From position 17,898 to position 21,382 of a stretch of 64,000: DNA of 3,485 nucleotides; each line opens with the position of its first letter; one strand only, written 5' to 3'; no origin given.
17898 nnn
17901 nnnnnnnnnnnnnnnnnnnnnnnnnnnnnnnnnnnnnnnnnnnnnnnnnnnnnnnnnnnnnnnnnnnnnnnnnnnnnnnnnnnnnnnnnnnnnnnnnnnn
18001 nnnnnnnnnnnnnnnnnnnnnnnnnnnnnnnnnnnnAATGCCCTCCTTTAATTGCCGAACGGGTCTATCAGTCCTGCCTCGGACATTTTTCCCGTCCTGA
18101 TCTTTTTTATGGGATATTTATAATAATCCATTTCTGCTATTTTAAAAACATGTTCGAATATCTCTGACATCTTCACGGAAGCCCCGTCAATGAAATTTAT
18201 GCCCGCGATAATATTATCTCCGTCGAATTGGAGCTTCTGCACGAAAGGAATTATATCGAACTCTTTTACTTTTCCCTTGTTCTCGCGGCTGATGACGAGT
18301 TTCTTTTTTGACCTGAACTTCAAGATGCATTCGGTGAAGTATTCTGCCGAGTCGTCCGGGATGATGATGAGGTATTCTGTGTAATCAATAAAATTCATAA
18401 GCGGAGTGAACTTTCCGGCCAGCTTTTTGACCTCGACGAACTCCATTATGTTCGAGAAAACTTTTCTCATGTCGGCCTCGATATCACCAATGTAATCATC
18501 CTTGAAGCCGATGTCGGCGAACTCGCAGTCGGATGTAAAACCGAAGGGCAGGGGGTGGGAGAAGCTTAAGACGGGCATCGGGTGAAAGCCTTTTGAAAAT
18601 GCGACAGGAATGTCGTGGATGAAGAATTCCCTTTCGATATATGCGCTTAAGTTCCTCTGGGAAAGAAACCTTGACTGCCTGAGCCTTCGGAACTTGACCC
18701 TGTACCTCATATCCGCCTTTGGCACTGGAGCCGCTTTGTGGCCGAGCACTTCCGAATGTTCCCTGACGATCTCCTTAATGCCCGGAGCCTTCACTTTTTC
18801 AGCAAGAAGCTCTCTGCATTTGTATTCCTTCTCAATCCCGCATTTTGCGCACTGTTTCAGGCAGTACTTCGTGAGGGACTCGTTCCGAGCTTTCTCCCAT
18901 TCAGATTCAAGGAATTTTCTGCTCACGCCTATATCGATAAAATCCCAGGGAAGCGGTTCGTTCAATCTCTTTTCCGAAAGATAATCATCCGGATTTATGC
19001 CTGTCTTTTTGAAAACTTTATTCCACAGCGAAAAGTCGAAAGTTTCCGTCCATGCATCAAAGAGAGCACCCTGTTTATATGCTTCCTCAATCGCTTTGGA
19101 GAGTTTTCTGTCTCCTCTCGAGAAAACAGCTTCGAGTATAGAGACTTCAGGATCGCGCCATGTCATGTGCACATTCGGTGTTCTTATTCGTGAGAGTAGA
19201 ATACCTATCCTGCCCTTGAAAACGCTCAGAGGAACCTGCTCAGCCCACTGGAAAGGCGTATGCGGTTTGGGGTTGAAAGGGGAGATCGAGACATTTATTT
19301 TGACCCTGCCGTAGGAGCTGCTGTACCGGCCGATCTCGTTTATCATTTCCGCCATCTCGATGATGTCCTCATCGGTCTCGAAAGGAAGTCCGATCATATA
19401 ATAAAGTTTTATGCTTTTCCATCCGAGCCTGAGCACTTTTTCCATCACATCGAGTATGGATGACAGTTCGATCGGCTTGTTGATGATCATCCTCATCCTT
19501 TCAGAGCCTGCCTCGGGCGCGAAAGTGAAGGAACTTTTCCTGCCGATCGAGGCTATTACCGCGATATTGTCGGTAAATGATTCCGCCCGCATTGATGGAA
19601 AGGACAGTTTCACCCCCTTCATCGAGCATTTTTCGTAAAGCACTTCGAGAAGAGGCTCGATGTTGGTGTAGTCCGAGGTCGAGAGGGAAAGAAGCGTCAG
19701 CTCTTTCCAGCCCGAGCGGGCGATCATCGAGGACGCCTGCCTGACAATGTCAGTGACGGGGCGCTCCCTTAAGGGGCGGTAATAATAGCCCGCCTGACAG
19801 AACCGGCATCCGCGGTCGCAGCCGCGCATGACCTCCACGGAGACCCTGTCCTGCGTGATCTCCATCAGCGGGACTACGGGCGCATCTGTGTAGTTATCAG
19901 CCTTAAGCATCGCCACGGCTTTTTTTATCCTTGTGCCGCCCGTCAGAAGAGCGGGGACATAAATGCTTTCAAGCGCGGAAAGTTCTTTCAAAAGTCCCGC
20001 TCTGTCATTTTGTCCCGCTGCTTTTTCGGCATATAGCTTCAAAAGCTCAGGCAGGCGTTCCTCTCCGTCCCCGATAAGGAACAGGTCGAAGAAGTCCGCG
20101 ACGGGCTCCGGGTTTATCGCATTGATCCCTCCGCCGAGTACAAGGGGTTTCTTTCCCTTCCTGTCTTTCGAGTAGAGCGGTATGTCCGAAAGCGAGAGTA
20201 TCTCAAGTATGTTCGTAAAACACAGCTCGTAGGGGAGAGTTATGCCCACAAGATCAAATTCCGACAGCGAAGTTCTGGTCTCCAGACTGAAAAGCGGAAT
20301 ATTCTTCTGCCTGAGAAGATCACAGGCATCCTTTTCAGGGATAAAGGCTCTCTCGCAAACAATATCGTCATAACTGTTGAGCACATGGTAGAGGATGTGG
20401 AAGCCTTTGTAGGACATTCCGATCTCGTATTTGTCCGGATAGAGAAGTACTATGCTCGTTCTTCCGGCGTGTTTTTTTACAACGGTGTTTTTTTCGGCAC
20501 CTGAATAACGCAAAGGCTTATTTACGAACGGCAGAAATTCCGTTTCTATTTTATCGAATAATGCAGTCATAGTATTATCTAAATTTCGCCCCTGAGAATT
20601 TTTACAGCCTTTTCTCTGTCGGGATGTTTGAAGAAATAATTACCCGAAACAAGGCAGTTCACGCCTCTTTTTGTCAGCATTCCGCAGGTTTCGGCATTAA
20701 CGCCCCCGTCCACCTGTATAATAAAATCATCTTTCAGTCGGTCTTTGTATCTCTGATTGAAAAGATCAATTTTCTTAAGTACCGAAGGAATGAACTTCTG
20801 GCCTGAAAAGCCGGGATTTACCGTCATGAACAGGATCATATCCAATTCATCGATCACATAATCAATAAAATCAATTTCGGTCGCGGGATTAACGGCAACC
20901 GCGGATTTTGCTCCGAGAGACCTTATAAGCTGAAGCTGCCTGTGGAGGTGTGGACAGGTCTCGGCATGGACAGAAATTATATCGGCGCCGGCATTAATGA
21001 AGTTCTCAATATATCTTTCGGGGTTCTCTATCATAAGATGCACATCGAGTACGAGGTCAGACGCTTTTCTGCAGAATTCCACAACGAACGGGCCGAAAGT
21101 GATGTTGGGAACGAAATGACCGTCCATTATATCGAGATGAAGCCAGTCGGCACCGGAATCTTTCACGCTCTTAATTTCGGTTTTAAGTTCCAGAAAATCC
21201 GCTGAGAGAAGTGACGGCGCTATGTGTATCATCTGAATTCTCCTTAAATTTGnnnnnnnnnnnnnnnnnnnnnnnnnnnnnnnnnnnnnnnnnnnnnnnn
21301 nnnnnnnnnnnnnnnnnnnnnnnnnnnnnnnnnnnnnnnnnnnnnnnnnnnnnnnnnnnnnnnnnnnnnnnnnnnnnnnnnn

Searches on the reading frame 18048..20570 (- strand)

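Call 9: search_protein_families(library=pfam, proteins=[window:18048-20570:-], max_evalue=0.001)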
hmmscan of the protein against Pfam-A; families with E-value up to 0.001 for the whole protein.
window:18048-20570:- (840 aa): 3 families
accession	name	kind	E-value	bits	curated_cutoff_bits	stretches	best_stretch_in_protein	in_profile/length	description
PF19864.5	Radical_SAM_N2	-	8.4e-59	197.8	29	1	56-206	1-151/151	Radical SAM proteins, N-terminal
PF10105.14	DUF2344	-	5.1e-29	101.8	23.8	1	622-784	1-157/176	Uncharacterized protein conserved in bacteria (DUF2344)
PF04055.27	Radical_SAM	-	3.8e-20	73.1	29.5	1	245-410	1-166/166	Radical SAM superfamily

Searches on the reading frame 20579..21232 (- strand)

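Call 9: search_protein_families(library=pfam, proteins=[window:20579-21232:-], max_evalue=0.001)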
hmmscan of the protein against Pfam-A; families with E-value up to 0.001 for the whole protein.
window:20579-21232:- (217 aa): 1 family
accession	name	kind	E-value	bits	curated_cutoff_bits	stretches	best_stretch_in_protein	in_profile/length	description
PF00834.25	Ribul_P_3_epim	-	1.9e-76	256.4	21.1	1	4-201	2-198/198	Ribulose-phosphate 3 epimerase family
